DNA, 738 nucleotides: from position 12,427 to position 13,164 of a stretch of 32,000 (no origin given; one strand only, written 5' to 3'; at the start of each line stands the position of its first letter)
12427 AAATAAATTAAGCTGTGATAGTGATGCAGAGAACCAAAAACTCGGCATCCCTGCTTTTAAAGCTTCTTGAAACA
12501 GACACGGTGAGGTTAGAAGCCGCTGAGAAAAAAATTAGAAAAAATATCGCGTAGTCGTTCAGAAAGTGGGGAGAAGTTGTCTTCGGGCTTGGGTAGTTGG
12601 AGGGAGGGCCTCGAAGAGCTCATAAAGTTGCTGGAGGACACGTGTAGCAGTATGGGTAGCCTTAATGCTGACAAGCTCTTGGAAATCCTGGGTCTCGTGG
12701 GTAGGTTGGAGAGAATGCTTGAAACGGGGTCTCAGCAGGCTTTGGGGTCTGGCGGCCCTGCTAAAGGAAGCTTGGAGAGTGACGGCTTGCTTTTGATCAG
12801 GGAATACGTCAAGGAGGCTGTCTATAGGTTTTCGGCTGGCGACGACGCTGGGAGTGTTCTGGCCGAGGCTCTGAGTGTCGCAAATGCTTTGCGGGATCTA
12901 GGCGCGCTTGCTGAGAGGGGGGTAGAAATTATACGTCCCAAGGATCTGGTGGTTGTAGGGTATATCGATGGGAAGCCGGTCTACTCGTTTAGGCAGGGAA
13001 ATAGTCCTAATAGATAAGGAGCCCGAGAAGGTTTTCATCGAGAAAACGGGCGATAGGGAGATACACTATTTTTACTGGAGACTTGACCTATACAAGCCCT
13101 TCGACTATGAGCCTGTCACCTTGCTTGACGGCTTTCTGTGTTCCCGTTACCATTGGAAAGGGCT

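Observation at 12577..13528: Two family-less ORFs overlapping by 50 nt, possibly one gene read through a +1 shift, heading a candidate new module with the HEPN-MNT fusion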

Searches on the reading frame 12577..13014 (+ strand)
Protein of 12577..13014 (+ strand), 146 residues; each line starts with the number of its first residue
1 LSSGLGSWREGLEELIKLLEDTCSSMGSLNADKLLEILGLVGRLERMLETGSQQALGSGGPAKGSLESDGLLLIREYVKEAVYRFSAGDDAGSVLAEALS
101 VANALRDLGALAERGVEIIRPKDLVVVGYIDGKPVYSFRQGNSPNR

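Call 5: search_protein_families(library=pfam, proteins=[window:12577-13014:+], max_evalue=1)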
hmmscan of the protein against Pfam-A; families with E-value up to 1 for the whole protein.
window:12577-13014:+ (146 aa): 0 families

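Call 19: find_homologous_proteins(query=A3, max_evalue=0.01)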
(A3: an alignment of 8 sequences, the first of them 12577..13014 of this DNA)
Query A3 (8 sequences) (146 aa, profile of the alignment): 40 proteins with E <= 0.01 among 7455 candidates.
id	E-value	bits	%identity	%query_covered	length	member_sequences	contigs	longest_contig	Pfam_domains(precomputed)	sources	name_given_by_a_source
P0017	4.7e-38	148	88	100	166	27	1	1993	-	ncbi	-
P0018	7.4e-38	147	88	100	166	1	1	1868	-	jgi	jgi:phage-related baseplate assembly protein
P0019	8.3e-38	147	93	100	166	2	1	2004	-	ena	-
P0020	1.0e-37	147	88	100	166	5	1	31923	-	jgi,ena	-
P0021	9.5e-35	137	88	100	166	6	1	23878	-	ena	-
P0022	3.1e-32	129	84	100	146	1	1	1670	-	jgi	-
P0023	2.8e-31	126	35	53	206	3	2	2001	-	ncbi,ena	-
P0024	5.1e-30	122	87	97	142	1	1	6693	-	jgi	jgi:hypothetical protein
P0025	3.5e-28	116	98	55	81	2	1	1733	-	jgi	jgi:hypothetical protein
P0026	1.1e-26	111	95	55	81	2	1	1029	-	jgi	jgi:hypothetical protein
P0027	8.5e-19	86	55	8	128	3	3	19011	-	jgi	jgi:hypothetical protein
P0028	5.4e-18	83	55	8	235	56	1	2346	PF01047.29,PF13463.13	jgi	jgi:DNA-binding MarR family transcriptional regulator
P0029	7.1e-17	79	55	8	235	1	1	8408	-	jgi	jgi:DNA-binding MarR family transcriptional regulator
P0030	1.1e-16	79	55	8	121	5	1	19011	-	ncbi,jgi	ncbi:MAG: hypothetical protein ACO2OV_03390 [Thermoproteota archaeon]|jgi:hypothetical protein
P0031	1.2e-14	72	30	35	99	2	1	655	-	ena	-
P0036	1.7e-13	69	58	8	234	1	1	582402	PF01047.29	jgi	jgi:DNA-binding MarR family transcriptional regulator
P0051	9.1e-11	60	-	-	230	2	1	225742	-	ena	-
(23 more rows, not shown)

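Call 20: find_encoding_contigs(protein=P0036, flank=5000, max_places=2)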
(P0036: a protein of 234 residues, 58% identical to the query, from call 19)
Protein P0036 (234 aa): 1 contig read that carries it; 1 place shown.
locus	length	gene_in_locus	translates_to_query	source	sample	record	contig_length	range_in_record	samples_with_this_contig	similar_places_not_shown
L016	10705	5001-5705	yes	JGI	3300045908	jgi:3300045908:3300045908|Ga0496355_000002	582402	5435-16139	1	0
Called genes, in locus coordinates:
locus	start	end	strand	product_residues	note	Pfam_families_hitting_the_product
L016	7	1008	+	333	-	-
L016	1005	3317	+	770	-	PF04851:ResIII (faint), PF00270:DEAD, PF00271:Helicase_C, PF22590:Cas3-like_C_2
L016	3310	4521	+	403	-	PF27795:CRISPR-assoc_prot_CsaX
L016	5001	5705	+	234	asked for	PF01047:MarR (weak)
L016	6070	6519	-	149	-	PF01850:PIN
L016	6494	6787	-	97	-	-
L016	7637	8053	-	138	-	-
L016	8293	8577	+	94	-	-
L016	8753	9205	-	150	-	-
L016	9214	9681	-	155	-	-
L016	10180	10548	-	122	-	PF00378:ECH_1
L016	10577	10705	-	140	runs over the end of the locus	PF00378:ECH_1, PF16113:ECH_2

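Call 21: find_encoding_contigs(protein=P0051, flank=5000, max_places=2)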
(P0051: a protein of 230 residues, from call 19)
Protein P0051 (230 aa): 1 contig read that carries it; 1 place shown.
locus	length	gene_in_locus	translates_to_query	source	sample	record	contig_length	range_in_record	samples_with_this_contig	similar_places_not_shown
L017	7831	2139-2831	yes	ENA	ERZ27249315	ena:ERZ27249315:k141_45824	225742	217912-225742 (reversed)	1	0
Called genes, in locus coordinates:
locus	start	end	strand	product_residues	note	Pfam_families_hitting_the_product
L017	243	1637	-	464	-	PF02463:SMC_N, PF11398:DUF2813 (faint), PF13175:AAA_15, PF13476:AAA_23, PF13304:AAA_21, PF13175:AAA_15, PF13304:AAA_21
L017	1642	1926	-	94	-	-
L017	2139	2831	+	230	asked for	-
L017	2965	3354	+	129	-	-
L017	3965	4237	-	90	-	-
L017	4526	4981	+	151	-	-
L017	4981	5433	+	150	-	-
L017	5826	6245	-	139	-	PF01451:LMWPc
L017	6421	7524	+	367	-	PF01637:ATPase_2, PF13173:AAA_14 (faint), PF21100:WHD_MCM (weak)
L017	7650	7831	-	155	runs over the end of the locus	PF01850:PIN (weak)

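Call 22: find_encoding_contigs(protein=P0030, flank=5000, max_places=2)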
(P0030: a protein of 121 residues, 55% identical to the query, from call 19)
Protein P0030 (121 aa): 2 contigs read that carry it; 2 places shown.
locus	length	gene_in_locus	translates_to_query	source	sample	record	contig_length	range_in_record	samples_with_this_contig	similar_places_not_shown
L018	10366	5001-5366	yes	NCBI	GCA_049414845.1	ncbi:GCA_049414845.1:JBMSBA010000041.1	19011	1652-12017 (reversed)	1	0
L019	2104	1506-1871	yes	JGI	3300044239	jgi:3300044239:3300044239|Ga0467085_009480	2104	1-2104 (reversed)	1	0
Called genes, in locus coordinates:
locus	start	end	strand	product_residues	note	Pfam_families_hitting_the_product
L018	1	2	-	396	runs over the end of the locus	PF07690:MFS_1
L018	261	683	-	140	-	-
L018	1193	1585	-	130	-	-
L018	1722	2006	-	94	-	-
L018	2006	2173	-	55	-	-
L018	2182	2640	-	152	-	-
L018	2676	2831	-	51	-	-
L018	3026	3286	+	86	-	-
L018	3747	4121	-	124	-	PF05942:PaREP1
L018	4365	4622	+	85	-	-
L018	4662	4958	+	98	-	PF01047:MarR (weak), PF12802:MarR_2 (faint), PF12840:HTH_20 (weak), PF13463:HTH_27 (weak)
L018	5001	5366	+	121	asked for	-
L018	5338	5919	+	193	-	-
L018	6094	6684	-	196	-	-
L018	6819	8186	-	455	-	PF07581:Glug (faint)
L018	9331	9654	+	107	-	PF13650:Asp_protease_2 (weak), PF13975:gag-asp_proteas (weak)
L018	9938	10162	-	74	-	PF07362:CcdA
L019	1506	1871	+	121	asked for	-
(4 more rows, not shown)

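Call 27: search_protein_families(library=padloc, proteins=[window:12577-13014:+, P0036], max_evalue=1)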
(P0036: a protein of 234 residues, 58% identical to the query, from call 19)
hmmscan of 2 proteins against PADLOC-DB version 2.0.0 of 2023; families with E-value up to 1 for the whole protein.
window:12577-13014:+ (146 aa): 0 families

P0036 (234 aa): 9 families
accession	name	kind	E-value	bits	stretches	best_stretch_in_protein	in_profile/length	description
PDLC01438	Csa3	-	1.8e-08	32.8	1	38-151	148-231/305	"CAS-I,CAS-II,CAS-III,CAS-IV,CAS-V,CAS-VI; associated_signaling"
PDLC01434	CasR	-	2.7e-06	25.4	1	23-100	117-187/191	"CAS-I,CAS-II,CAS-III,CAS-IV,CAS-V,CAS-VI; associated_signaling"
PDLC01268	CasR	-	5.3e-06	24.5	1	13-90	101-172/179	"CAS-I,CAS-II,CAS-III,CAS-IV,CAS-V,CAS-VI; associated_signaling"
PDLC01879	CARF3--CARF_TM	-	8.9e-06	23.5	1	31-100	150-214/222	-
PDLC01853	CARF3--CARF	-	9.4e-06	23.4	1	29-86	129-187/209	-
PDLC01044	Csa3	-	1.3e-05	23.2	1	21-99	120-190/194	Type I-A associated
PDLC01866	CARF3--CARF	-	0.0004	18.4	1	32-100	133-201/207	-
PDLC01858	CARF3--CARF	-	0.00057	17.9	1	29-88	136-192/204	-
PDLC01720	Csa3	-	0.00067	18.2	1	39-129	26-94/118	Csa3_1_CAS-I-II-III-IV-V-VI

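Call 28: search_protein_families(library=ncbifam, proteins=[window:12577-13014:+, P0036], max_evalue=1)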
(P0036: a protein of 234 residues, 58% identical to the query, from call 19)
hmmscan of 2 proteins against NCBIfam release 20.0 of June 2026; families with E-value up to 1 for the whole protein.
window:12577-13014:+ (146 aa): 0 families

P0036 (234 aa): 8 families
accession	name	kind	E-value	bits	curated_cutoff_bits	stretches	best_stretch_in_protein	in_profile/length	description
NF040939.2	trans_reg_lrs14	equivalog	8.9e-07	28.9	90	1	30-101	13-84/103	Lrs14 family HTH-type transcriptional regulator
TIGR01884.1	cas_HTH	subfamily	4.5e-06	26.2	60.2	1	30-97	133-200/202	CRISPR-associated CARF protein Csa3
NF053606.1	Sta1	subfamily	5.4e-05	23.2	80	1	36-101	18-82/100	Sta1 family transcriptional regulator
NF053610.1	Sso10a_fam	subfamily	0.016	15.2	60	1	42-99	9-60/64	Sso10a family chromatin protein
NF041008.1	cell_div_CdvB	equivalog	0.016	14.9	370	0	33-84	208-257/260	cell division protein CdvB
NF003210.0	PRK04172.1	equivalog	0.021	13.7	350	1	35-110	3-77/496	phenylalanine--tRNA ligase subunit alpha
TIGR01889.1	Staph_reg_Sar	paralog_domain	0.035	14.4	62.6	1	29-84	16-74/109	staphylococcal accessory regulator family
TIGR04567.1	RNAP_delt_lowGC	equivalog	0.26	11.5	42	0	45-63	11-29/83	DNA-directed RNA polymerase subunit delta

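Call 57: predict_structure(alignment_id=A6)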
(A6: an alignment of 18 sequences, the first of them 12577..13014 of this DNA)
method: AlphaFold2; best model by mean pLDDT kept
length: 146 residues; sequences in the alignment: 18
mean_pLDDT: 70.7   pTM: 0.59
mean pLDDT of the five models: 70.7, 69.0, 66.5, 60.9, 56.9
residues with pLDDT >= 90: 0; 70-90: 93; 50-70: 33; < 50: 20
segments of 3 or more residues with pLDDT < 50: 1-4, 53-63, 142-146
pLDDT, mean of each block of 10 residues (from residue 1): 55 79 65 79 76 44 58 83 84 87 77 67 78 74 44
secondary structure, 60 per line:
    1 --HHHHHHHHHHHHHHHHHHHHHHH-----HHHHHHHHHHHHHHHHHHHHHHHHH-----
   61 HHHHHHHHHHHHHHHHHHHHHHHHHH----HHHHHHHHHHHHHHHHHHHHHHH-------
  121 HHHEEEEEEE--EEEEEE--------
elements in order: H3-25 H31-55 H61-86 H91-113 E124-130 E133-138
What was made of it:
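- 12577..13017 (+): ORF A, a member of the 'A-domain' family and the proposed antitoxin or adaptor. It is predicted as four helices plus a C-terminal beta-hairpin. The first canonical start is TTG 12577, whereas relatives start 20 codons upstream. Call 57 gives the model (pLDDT 70.7).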

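Call 60: fold_search(model_id=the predicted structure, library=pdb)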
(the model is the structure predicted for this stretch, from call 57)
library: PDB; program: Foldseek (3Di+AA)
matches with E <= 10: 399; with E <= 0.001: 0
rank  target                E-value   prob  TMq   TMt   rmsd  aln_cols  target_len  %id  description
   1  8snb_6Q               2.4e-01  0.60  0.37  0.31  47.1       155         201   12  atomic model of sea urchin sperm doublet microtubule (48-nm periodicity) (released 2023-06-28)
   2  8dt0_B                2.5e-01  0.80  0.35  0.36   8.8       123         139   19  Scaffolding protein functional sites using deep learning (released 2022-08-10)
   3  8dt0_A                3.0e-01  0.75  0.40  0.42  11.0       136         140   17  Scaffolding protein functional sites using deep learning (released 2022-08-10)
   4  7rkc_B                4.8e-01  0.99  0.64  0.45   3.6       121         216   19  Computationally designed tunable C2 symmetric tandem repeat homodimer, D_3_633 (released 2022-05-18)
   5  8tm9_A                6.4e-01  0.98  0.63  0.43   3.6       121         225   21  Computationally designed tunable C2 symmetric tandem repeat homodimer, D_3_633_8x bound to peptide (released 2024-12-11)
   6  5j0l_E                7.1e-01  0.21  0.27  0.34  15.7       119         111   14  De novo design of protein homo-oligomers with modular hydrogen bond network-mediated specificity (released 2016-07-06)
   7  6e7e                  7.1e-01  0.20  0.25  0.22   9.1       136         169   12  High resolution crystal structure of IncA soluble domain (released 2019-07-10)
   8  8s2p_AAA              7.5e-01  0.20  0.27  0.22  23.7       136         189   12  Crystal structure of Borrelia burgdorferi paralogous family 12 outer surface protein BBH37 (space group p21) (released 2025-03-05)
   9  2rdz_A                7.9e-01  0.38  0.35  0.14   9.6       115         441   18  High Resolution Crystal Structure of the Escherichia coli Cytochrome c Nitrite Reductase. (released 2008-03-25)
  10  8tm9_B                8.3e-01  0.97  0.63  0.42   3.4       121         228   18  Computationally designed tunable C2 symmetric tandem repeat homodimer, D_3_633_8x bound to peptide (released 2024-12-11)
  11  7uw9_h                8.3e-01  0.47  0.40  0.39   6.7       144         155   14  Citrus V-ATPase State 1, H in contact with subunit a (released 2022-07-06)
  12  5cwp                  8.3e-01  0.25  0.30  0.22   8.2       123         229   19  Crystal structure of de novo designed helical repeat protein DHR79 (released 2015-12-16)
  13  5ely_A                8.3e-01  0.25  0.31  0.09   9.4       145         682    9  X-ray structure of human glutamate carboxypeptidase II (GCPII) in complex with a hydroxamate inhibitor JHU242 (released 2016-04-27)
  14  2l7a_MODEL_1_A        8.3e-01  0.18  0.25  0.27   9.3       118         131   18  Solution Structure of the R3 Domain of Talin (released 2011-12-21)
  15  5axi_A                8.3e-01  0.18  0.27  0.14  11.8       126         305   15  Crystal structure of Cbl-b TKB domain in complex with Cblin (released 2016-03-02)
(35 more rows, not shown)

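Call 80: search_protein_families(library=phrogs, proteins=[window:12577-13014:+, P0036], max_evalue=0.1)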
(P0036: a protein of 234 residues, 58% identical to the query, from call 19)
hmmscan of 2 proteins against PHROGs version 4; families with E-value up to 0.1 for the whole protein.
window:12577-13014:+ (146 aa): 0 families

P0036 (234 aa): 8 families
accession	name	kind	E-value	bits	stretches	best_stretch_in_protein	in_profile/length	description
phrog_12156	-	DNA, RNA and nucleotide metabolism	3.8e-05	23.5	1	30-106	415-483/485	DNA helicase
phrog_31115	-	DNA, RNA and nucleotide metabolism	0.0002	22.7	1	24-87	50-109/121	replication initiation protein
phrog_3502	-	unknown function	0.00058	20.9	1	28-97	41-115/131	-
phrog_2440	-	transcription regulation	0.0053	17.7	1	42-99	32-91/126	transcriptional regulator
phrog_12313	-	unknown function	0.035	15.6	1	41-102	129-184/187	-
phrog_428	-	DNA, RNA and nucleotide metabolism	0.068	13.3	1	57-107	131-179/455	replication initiation protein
phrog_11046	-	transcription regulation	0.073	13.9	1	49-114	21-87/94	transcriptional regulator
phrog_4665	-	unknown function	0.081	14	1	46-102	165-215/220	-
